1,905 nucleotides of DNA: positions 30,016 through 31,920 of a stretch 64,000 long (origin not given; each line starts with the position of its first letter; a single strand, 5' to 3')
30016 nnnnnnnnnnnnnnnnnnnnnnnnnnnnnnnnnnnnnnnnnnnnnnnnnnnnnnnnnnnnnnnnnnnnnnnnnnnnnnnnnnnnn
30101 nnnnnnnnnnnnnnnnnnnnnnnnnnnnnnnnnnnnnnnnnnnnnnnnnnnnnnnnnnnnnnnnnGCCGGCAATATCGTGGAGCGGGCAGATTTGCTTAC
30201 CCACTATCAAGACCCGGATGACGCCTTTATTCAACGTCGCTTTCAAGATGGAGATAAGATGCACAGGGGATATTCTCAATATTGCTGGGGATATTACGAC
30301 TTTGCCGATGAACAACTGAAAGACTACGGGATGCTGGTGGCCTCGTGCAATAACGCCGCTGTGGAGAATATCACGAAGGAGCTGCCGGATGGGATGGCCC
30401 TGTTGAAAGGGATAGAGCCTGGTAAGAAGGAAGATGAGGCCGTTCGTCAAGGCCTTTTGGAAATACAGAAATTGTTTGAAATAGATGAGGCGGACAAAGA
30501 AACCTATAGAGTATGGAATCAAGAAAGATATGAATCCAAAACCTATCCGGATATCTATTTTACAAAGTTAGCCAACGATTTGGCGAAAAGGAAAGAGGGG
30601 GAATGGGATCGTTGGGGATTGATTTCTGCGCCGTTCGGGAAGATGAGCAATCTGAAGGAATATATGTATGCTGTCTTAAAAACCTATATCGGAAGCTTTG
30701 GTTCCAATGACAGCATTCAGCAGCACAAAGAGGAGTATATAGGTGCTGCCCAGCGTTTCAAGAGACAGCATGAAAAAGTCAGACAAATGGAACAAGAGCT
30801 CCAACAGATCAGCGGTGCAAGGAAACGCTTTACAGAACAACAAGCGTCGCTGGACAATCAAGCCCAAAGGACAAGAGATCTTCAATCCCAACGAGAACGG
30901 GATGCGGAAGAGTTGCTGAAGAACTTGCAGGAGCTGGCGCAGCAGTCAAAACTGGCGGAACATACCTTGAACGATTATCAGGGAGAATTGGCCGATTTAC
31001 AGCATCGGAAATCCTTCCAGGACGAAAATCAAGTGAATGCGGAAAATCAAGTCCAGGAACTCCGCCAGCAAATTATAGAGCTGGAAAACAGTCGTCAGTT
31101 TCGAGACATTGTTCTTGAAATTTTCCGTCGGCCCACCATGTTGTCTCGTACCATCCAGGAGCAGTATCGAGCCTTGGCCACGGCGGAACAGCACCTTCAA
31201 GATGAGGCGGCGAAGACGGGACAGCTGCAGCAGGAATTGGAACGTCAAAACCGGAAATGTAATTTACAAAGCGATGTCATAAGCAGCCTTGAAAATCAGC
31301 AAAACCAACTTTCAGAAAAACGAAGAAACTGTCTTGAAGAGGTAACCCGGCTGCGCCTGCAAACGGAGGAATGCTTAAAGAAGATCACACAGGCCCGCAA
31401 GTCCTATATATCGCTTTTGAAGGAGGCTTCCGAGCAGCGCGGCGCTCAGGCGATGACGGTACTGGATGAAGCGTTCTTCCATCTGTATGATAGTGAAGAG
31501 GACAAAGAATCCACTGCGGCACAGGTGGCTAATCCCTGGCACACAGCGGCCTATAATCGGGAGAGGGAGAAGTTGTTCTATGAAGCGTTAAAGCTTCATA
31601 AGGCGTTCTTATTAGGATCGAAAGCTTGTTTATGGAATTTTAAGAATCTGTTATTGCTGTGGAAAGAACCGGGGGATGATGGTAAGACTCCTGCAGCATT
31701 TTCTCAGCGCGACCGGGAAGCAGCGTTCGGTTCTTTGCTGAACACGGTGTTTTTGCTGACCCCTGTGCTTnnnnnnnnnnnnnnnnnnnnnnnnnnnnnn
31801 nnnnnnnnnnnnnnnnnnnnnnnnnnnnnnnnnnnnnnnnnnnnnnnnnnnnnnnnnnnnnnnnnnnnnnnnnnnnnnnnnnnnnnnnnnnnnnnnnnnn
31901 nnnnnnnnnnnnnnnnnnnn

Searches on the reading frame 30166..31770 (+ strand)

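Call 86: search_protein_families(library=pfam, proteins=[window:30166-31770:+], max_evalue=1)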
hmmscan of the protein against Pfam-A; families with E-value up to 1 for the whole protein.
window:30166-31770:+ (535 aa): 2 families
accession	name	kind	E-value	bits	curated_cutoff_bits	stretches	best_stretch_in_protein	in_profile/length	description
PF25762.1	HAUS1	-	0.016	15.5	40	1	200-309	118-227/236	HAUS augmin-like complex subunit 1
PF00657.28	Lipase_GDSL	-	0.064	13.8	23.6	1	172-288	78-180/208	GDSL-like Lipase/Acylhydrolase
